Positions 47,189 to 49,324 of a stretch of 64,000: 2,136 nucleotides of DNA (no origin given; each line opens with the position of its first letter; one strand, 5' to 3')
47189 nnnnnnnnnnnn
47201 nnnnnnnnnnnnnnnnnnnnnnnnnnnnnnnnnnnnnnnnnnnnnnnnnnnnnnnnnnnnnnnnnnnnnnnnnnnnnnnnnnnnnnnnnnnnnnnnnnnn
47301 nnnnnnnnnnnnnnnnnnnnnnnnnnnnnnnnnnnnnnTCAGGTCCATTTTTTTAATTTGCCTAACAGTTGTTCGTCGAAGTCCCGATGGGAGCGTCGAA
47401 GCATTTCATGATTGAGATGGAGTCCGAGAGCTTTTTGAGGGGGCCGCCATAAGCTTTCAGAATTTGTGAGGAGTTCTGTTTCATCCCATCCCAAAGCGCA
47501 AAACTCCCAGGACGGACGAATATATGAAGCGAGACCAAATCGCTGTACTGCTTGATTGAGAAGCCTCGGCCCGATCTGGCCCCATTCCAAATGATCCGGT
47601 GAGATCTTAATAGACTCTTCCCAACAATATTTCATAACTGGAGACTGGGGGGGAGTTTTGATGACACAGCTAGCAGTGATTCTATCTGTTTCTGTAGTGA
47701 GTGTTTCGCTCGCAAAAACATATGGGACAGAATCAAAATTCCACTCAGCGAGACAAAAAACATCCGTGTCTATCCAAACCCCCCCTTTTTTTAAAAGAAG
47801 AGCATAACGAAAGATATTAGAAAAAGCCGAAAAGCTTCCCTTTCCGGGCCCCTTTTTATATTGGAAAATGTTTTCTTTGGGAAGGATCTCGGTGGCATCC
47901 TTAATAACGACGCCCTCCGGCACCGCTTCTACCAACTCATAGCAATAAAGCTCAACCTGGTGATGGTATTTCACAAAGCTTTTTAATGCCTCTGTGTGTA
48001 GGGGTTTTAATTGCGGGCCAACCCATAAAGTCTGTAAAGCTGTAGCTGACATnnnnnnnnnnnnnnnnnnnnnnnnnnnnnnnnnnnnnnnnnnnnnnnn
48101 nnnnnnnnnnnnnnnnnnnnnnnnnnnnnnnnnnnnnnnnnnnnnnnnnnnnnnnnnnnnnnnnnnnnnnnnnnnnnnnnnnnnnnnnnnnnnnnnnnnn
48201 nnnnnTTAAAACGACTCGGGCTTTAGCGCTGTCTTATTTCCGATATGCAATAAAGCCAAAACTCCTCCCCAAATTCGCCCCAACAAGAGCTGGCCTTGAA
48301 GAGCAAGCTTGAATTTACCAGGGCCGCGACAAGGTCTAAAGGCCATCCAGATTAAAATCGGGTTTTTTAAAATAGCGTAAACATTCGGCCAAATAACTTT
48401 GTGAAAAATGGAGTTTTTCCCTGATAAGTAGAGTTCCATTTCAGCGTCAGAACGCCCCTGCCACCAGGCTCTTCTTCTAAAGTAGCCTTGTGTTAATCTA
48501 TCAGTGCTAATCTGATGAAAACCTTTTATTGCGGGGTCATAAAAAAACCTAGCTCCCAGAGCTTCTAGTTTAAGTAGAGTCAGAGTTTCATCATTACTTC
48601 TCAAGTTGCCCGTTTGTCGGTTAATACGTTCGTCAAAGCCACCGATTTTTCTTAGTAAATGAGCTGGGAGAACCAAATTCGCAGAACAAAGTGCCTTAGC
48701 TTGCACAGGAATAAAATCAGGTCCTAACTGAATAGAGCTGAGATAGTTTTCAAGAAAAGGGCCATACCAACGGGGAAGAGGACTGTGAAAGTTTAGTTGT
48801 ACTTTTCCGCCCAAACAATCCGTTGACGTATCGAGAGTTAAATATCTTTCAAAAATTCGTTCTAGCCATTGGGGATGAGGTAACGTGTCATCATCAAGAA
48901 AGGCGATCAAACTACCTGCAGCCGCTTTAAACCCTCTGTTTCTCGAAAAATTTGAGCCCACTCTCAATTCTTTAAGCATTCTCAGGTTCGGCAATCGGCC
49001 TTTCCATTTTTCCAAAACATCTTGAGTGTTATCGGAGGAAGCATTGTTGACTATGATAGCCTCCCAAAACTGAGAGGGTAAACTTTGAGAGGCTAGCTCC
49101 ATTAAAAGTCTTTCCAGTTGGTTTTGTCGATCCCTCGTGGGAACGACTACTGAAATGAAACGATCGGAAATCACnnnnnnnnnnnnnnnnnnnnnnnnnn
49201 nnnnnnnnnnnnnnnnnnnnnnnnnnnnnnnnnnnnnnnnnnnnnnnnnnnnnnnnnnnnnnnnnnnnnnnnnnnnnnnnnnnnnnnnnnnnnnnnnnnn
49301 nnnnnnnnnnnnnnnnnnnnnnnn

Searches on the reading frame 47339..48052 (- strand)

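Call 3: search_protein_families(library=pfam, proteins=[window:47339-48052:-], max_evalue=0.01)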
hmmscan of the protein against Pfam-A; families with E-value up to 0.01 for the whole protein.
window:47339-48052:- (237 aa): 2 families
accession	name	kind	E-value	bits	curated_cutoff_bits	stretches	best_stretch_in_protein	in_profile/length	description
PF04488.21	Gly_transf_sug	-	6.7e-09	36.8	23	1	21-104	6-83/93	Glycosyltransferase sugar-binding region containing DXD motif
PF05704.18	Caps_synth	-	4.4e-06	26.7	24.5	1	73-142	109-183/278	Capsular polysaccharide synthesis protein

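Call 4: search_protein_families(library=ncbifam, proteins=[window:47339-48052:-], max_evalue=0.01)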
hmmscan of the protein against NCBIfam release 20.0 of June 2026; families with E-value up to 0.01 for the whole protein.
window:47339-48052:- (237 aa): 0 families

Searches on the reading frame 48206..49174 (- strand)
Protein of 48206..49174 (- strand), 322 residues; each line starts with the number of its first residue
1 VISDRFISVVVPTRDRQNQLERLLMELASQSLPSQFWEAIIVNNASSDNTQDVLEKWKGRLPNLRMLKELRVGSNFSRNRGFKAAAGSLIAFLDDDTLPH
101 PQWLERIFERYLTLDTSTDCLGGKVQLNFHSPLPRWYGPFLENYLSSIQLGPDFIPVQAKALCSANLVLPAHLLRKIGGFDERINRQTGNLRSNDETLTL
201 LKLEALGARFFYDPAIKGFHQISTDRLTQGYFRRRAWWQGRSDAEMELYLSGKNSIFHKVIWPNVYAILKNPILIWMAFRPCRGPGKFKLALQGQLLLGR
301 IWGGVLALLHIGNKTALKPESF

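Call 3: search_protein_families(library=pfam, proteins=[window:48206-49174:-], max_evalue=0.01)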
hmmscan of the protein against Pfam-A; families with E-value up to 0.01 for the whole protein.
window:48206-49174:- (322 aa): 4 families
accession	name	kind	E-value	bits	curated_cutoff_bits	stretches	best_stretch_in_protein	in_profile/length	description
PF00535.33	Glycos_transf_2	-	5.5e-21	75.7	23.3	1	8-116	1-108/168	Glycosyl transferase family 2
PF13641.12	Glyco_tranf_2_3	-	1.2e-11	45.5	27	1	7-128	3-126/230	Glycosyltransferase like family 2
PF10111.15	Glyco_tranf_2_2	-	1.6e-07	31.5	27.3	1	8-109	1-104/276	Glycosyltransferase like family 2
PF13632.12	Glyco_trans_2_3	-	0.00012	22.4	27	1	90-277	2-180/198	Glycosyl transferase family group 2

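Call 4: search_protein_families(library=ncbifam, proteins=[window:48206-49174:-], max_evalue=0.01)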
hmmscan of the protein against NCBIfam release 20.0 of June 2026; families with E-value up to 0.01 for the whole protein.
window:48206-49174:- (322 aa): 20 families
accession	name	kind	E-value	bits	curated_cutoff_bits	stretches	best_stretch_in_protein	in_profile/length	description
NF041875.1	EPS_EpsD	equivalog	8.8e-31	107.5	370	1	7-247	1-231/325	exopolysaccharide biosynthesis glycosyltransferase EpsD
TIGR03965.1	mycofact_glyco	equivalog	7.6e-30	104.2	280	1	6-246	75-303/467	mycofactocin biosynthesis glycosyltransferase MftF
NF038302.1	EPS_HpsE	equivalog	3.2e-28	98.6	300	1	7-234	3-236/307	hormogonium polysaccharide biosynthesis glycosyltransferase HpsE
NF041394.1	GtaseAglG_Halo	equivalog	3.3e-17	62.7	440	1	35-251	28-246/304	glucosyl-dolichyl phosphate glucuronosyltransferase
NF007482.0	PRK10073.1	equivalog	1.1e-15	57.5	423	1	5-109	6-108/334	glycosyltransferase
TIGR04283.1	glyco_like_mftF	equivalog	2.1e-10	40.6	182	1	7-109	1-95/221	TIGR04283 family arsenosugar biosynthesis glycosyltransferase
NF047683.1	TeichurnBiosyTuaG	equivalog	6.9e-10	39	400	1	5-108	6-108/252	teichuronic acid biosynthesis protein TuaG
TIGR03937.1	PgaC_IcaA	equivalog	1e-07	31.3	422.3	1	6-101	46-140/407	poly-beta-1,6-N-acetyl-D-glucosamine synthase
NF050050.1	ProtGlycPglI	equivalog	1.2e-07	31.4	500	1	6-97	3-94/306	GalNAc(5)-diNAcBac-PP-undecaprenol beta-1,3-glucosyltransferase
NF038299.1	EPS_HpsN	equivalog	1.2e-06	27.7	425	1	6-113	2-108/317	hormogonium polysaccharide biosynthesis glycosyltransferase HpsN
TIGR03111.1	glyc2_xrt_Gpos1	hypoth_equivalog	3.3e-06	26.2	363.95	1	7-125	51-169/439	TIGR03111 family XrtG-associated glycosyltransferase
NF045692.1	OglycostaseCruG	equivalog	1.2e-05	24.5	600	1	7-103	43-144/386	2'-O-glycosyltransferase CruG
TIGR04009.1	wcaE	equivalog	0.00026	20.4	369.2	1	24-102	23-98/248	colanic acid biosynthesis glycosyltransferase WcaE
TIGR04017.1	WcaA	equivalog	0.00049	19.8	495.75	1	4-105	4-104/279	colanic acid biosynthesis glycosyltransferase WcaA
NF053739.1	GlytfEpsEBac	equivalog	0.00051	19.1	450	1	16-107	12-103/265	glycosyltransferase EpsE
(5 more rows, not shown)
